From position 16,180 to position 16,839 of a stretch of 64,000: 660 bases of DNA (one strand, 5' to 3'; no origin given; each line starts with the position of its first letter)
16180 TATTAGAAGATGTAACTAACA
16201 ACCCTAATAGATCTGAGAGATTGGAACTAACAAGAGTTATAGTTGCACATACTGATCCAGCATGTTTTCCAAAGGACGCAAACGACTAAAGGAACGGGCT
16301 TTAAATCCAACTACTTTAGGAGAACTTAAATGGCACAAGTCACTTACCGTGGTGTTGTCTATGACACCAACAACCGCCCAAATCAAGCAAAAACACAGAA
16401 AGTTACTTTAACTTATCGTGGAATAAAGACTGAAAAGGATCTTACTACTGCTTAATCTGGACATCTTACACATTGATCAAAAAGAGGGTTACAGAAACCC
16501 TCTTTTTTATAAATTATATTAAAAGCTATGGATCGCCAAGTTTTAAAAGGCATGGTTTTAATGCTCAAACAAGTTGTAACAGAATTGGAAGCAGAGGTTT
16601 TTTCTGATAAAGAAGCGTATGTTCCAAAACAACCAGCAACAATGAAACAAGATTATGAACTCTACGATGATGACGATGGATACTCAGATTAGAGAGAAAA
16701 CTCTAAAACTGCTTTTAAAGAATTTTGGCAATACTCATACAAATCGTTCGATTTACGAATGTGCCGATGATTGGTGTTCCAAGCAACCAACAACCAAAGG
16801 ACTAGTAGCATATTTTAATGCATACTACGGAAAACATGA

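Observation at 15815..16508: Tandem glutamine-II-like riboswitches that each enclose a whole protein-coding ORF, controlling a DUF4278 peptide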

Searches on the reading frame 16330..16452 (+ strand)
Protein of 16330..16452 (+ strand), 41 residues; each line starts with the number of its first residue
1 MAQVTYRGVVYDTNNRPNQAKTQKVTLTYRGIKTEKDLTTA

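Call 19: search_protein_families(library=pfam, proteins=[window:16330-16452:+], max_evalue=1)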
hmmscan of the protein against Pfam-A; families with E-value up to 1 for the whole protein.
window:16330-16452:+ (41 aa): 2 families
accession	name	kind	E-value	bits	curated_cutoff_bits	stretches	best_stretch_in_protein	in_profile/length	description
PF14105.11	DUF4278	-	1.7e-07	32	25.3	1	3-37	2-36/57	Domain of unknown function (DUF4278)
PF12985.13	DUF3869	-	0.085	13.5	24.5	1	2-37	4-39/85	Domain of unknown function (DUF3869)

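Call 20: search_protein_families(library=phrogs, proteins=[window:16330-16452:+], max_evalue=0.01)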
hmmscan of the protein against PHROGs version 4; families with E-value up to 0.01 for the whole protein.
window:16330-16452:+ (41 aa): 2 families
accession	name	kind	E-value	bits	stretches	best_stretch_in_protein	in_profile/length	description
phrog_5049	-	unknown function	4e-16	59.5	1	1-39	1-44/47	-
phrog_545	-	unknown function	3.1e-05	24.8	1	4-33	25-52/55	-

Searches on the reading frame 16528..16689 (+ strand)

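Call 19: search_protein_families(library=pfam, proteins=[window:16528-16689:+], max_evalue=1)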
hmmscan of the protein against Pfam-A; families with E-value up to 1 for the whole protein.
window:16528-16689:+ (54 aa): 0 families

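Call 20: search_protein_families(library=phrogs, proteins=[window:16528-16689:+], max_evalue=0.01)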
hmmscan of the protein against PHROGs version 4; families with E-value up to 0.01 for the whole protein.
window:16528-16689:+ (54 aa): 2 families
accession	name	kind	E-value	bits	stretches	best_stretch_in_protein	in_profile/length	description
phrog_878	-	unknown function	4.3e-12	47.1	1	1-54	1-55/55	-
phrog_2848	-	unknown function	0.0097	16.8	0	1-32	1-32/59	-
